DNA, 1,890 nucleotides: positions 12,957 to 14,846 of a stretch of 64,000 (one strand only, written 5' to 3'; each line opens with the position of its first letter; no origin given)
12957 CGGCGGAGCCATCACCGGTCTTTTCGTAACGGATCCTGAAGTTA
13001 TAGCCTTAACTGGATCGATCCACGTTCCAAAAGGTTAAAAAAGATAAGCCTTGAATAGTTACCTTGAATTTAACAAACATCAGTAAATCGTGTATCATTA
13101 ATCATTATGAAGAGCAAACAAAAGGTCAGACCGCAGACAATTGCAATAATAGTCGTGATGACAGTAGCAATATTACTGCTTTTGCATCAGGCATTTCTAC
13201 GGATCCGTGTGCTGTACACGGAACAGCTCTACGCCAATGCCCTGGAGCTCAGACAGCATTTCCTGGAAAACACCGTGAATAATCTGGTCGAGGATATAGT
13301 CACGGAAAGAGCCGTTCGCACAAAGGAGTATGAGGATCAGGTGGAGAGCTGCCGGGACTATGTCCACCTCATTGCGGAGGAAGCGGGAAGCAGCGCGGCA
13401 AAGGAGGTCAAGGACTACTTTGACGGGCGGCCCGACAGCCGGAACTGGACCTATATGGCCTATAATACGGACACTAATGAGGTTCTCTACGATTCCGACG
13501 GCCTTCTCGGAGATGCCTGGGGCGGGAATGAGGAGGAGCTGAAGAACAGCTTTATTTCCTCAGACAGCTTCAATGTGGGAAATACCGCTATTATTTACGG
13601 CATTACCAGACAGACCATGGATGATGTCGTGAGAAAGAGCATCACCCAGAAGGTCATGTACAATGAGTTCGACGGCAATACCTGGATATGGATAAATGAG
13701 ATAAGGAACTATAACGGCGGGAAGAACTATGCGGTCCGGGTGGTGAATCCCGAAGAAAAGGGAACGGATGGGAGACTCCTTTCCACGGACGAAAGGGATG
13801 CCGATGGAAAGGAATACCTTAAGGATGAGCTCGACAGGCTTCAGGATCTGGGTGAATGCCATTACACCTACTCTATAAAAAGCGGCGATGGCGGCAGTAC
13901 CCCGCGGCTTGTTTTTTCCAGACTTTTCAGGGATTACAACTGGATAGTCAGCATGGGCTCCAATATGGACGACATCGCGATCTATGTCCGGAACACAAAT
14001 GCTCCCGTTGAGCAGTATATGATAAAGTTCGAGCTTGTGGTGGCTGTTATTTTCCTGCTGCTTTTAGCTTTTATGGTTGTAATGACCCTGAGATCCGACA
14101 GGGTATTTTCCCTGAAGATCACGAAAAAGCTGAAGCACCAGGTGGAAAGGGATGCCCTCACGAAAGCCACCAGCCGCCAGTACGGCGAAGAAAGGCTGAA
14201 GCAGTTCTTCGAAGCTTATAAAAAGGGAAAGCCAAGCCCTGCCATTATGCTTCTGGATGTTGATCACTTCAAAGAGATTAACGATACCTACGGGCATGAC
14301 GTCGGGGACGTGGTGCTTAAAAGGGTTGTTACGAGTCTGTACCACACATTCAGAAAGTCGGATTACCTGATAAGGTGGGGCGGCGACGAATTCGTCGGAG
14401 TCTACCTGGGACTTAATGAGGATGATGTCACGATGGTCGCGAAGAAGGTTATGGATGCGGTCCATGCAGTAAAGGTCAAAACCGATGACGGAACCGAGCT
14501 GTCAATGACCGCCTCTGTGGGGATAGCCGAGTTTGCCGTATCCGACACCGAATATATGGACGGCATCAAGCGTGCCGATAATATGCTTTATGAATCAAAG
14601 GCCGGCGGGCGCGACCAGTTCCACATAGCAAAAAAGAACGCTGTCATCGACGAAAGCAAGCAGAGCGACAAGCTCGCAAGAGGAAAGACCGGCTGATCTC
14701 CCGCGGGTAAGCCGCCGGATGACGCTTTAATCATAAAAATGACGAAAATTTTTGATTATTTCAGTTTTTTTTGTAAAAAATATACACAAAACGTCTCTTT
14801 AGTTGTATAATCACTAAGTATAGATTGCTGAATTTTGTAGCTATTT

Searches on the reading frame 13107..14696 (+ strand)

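Call 48: search_protein_families(library=pfam, proteins=[window:13107-14696:+], max_evalue=0.0001)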
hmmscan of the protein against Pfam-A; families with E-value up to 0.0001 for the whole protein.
window:13107-14696:+ (529 aa): 3 families
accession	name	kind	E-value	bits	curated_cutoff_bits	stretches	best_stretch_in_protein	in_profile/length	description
PF00990.26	GGDEF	-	3.3e-35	121.7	23.8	1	348-504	3-161/161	Diguanylate cyclase, GGDEF domain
PF08269.17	dCache_2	-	5.8e-10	39.2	26.5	1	162-290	177-297/298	Cache domain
PF17200.10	sCache_2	-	1.8e-06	28.4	25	1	227-291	81-146/155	Single Cache domain 2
